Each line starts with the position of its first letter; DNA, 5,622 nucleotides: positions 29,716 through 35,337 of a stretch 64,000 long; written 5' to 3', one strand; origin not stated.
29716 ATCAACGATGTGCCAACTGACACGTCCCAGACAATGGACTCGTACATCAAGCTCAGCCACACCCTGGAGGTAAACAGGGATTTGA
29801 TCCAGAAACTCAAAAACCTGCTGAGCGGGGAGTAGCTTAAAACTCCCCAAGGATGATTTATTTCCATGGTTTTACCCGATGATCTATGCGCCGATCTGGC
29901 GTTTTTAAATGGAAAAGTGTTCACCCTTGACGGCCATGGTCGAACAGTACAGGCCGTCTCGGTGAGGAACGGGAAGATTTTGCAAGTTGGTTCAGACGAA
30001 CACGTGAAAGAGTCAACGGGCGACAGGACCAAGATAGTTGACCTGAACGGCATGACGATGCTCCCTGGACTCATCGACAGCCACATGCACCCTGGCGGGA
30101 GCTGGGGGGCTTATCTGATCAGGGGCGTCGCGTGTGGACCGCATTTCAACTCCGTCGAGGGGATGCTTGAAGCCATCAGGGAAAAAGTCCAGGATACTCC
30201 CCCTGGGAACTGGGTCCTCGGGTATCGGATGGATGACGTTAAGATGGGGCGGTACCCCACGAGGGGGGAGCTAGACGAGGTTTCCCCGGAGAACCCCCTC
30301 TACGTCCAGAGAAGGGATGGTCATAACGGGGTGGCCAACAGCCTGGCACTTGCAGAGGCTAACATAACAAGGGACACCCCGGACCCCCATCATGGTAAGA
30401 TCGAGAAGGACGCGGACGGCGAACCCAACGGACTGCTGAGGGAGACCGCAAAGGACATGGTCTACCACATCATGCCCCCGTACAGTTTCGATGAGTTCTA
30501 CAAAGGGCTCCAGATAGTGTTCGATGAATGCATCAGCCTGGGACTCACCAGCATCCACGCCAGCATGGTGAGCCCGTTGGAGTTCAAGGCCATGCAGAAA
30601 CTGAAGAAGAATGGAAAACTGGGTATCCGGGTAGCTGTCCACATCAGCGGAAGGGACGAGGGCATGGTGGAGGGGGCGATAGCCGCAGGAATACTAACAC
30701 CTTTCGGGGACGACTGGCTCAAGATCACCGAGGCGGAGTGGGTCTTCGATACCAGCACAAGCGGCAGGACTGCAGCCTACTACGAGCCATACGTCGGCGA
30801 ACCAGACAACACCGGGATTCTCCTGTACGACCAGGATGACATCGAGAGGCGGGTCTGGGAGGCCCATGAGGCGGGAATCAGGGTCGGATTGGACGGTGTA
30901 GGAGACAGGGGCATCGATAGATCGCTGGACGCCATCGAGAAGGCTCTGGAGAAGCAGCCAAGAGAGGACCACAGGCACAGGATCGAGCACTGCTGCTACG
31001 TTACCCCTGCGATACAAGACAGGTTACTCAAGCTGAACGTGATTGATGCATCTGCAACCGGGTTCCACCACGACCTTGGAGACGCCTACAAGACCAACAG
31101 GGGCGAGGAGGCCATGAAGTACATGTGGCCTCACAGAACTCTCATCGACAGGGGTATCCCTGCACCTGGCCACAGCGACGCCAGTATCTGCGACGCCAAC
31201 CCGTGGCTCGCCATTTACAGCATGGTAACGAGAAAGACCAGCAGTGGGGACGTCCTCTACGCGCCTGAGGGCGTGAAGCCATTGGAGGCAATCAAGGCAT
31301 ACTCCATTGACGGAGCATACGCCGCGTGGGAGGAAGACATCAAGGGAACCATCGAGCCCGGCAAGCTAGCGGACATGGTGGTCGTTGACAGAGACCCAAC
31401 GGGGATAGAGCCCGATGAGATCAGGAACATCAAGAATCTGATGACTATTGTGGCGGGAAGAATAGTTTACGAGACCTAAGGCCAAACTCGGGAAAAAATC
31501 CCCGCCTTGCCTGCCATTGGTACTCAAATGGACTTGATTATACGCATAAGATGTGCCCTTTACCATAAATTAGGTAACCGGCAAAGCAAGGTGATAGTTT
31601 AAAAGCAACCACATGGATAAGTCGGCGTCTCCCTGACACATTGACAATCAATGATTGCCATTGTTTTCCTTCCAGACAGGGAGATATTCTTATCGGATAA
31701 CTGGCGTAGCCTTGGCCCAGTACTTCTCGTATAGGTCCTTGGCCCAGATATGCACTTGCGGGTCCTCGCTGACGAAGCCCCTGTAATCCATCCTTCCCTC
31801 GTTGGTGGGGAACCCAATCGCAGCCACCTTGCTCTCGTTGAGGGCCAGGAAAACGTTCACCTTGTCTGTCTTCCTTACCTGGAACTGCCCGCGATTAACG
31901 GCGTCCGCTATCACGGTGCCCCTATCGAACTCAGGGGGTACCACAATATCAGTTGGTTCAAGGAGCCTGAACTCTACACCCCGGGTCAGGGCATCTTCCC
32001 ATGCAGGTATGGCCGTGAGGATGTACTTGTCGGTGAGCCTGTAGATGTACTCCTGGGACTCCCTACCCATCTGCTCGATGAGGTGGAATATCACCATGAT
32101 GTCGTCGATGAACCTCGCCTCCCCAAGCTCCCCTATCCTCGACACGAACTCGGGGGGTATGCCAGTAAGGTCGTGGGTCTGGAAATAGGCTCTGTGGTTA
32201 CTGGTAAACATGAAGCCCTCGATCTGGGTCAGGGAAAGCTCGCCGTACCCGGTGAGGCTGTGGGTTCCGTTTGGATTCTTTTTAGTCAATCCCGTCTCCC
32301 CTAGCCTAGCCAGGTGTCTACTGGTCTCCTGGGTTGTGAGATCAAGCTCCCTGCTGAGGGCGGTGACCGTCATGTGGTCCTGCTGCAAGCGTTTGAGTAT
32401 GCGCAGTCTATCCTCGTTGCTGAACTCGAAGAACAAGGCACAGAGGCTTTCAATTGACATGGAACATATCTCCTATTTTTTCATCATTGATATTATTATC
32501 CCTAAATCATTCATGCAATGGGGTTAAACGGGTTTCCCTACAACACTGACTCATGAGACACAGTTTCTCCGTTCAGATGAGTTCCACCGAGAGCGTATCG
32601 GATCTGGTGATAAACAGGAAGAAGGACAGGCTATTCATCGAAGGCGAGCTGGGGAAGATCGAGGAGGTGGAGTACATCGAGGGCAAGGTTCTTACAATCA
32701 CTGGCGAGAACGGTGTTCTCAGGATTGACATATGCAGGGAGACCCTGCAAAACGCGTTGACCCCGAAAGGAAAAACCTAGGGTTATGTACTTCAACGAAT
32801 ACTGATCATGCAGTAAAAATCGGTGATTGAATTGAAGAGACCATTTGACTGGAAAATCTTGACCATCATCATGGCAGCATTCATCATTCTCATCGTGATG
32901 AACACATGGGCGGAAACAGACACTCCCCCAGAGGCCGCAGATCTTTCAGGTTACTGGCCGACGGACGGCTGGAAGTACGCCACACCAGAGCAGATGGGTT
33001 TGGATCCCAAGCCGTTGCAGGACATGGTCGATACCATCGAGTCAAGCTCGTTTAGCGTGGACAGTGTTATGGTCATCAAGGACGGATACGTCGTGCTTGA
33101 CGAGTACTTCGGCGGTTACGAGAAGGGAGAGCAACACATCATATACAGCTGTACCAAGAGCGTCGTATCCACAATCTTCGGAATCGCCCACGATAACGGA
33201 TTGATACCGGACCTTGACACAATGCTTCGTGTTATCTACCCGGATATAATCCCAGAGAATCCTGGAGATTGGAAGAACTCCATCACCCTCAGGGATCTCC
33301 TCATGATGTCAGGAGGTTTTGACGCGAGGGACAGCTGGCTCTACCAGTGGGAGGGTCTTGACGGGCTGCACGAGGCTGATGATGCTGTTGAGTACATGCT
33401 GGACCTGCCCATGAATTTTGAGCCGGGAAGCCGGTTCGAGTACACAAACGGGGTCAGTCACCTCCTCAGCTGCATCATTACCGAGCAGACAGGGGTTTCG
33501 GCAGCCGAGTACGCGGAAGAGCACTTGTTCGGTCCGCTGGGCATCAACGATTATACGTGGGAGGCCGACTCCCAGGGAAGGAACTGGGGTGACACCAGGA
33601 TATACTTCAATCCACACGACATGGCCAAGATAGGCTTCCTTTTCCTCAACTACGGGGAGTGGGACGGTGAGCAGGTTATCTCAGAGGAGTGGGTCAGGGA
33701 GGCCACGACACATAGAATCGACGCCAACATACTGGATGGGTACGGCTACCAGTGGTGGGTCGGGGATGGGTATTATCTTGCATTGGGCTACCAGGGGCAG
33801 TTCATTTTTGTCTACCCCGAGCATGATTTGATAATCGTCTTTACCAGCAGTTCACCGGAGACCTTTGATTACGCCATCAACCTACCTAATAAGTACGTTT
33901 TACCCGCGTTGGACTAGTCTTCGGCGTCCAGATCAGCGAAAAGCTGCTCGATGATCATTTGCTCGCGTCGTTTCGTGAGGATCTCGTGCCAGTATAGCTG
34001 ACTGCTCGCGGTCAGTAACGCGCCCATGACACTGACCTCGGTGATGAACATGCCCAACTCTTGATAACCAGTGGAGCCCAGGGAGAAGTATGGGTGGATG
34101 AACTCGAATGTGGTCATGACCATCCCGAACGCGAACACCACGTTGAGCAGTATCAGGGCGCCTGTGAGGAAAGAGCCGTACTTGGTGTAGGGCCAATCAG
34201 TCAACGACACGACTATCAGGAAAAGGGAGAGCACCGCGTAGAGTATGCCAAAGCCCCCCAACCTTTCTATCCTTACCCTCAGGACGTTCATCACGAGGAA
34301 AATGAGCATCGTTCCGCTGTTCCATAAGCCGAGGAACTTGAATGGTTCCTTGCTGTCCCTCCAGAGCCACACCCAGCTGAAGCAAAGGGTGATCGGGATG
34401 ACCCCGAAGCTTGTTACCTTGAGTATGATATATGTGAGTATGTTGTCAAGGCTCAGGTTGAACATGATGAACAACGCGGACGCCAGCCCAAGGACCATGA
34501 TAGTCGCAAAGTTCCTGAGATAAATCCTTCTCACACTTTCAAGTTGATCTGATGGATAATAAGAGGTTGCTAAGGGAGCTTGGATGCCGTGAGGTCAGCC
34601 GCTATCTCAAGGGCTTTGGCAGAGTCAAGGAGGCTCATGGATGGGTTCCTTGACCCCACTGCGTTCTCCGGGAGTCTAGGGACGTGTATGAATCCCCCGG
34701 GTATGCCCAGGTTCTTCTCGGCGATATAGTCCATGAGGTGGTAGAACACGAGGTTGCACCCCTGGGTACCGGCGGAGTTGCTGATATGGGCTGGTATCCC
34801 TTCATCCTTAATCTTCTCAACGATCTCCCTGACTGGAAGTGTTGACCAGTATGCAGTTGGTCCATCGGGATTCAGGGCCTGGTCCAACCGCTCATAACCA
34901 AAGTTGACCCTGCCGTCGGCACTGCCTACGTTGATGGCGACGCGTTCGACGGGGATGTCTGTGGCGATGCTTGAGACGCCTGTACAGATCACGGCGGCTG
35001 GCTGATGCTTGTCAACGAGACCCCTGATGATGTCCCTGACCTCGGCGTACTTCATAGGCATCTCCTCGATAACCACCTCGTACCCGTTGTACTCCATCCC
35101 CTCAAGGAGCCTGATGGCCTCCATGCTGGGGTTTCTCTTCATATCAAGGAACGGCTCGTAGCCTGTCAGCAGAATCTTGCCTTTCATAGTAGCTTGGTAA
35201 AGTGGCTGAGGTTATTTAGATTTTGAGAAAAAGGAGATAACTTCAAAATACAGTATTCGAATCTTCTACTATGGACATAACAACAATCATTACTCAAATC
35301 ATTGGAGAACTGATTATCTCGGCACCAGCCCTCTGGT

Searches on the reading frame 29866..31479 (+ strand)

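Call 58: search_protein_families(library=pfam, proteins=[window:29866-31479:+], max_evalue=0.00001)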
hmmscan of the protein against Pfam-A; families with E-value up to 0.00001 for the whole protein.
window:29866-31479:+ (537 aa): 2 families
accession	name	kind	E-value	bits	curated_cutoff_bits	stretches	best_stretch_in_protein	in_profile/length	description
PF07969.17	Amidohydro_3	-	2.2e-98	331.2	29.7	1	56-535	1-472/472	Amidohydrolase family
PF01979.26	Amidohydro_1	-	1.9e-10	40.9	25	1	461-534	275-345/345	Amidohydrolase family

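Call 87: search_protein_families(library=ncbifam, proteins=[window:29866-31479:+], max_evalue=1e-8)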
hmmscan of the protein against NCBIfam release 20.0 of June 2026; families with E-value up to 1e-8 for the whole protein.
window:29866-31479:+ (537 aa): 3 families
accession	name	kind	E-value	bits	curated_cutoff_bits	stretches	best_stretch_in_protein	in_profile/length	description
NF051886.1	XaaProDiPepCaul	equivalog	1.7e-15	56.9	500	0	27-80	17-68/398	Xaa-Pro dipeptidase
NF006056.0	PRK08204.1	subfamily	1.1e-11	44.2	391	0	14-82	8-70/449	hypothetical protein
TIGR01224.1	hutI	equivalog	1.4e-09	37.3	298.15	0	29-76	4-49/377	imidazolonepropionase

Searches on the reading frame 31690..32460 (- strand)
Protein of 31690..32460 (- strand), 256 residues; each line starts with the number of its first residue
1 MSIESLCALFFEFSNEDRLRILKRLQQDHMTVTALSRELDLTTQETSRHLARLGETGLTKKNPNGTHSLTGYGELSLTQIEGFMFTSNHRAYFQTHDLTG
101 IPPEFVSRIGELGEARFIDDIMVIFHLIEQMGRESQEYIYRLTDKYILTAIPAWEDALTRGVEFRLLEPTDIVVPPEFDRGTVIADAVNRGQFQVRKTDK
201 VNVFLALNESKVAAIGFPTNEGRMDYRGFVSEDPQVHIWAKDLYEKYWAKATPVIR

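Call 58: search_protein_families(library=pfam, proteins=[window:31690-32460:-], max_evalue=0.00001)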
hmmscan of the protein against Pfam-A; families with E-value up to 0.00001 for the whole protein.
window:31690-32460:- (256 aa): 4 families
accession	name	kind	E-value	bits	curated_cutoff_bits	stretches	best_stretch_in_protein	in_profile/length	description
PF08350.17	FilR1_middle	-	5.9e-08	33.3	27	1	146-249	25-127/128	Methanogenesis regulatory protein FilR1, middle domain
PF25213.1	HVO_A0261_N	-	2e-07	31.2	35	1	15-84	10-78/86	HVO_A0261 N-terminal domain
PF12840.13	HTH_20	-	3.3e-07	30.6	27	1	14-59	2-48/51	Helix-turn-helix domain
PF01022.26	HTH_5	-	5.5e-07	29.8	22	1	16-58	2-44/47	Bacterial regulatory protein, arsR family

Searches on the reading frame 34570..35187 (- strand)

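Call 58: search_protein_families(library=pfam, proteins=[window:34570-35187:-], max_evalue=0.00001)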
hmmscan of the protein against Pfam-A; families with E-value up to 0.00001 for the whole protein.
window:34570-35187:- (205 aa): 1 family
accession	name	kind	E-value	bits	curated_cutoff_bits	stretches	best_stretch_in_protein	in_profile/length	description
PF01470.22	Peptidase_C15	-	1.3e-52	179.2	22.7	1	4-199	2-200/204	Pyroglutamyl peptidase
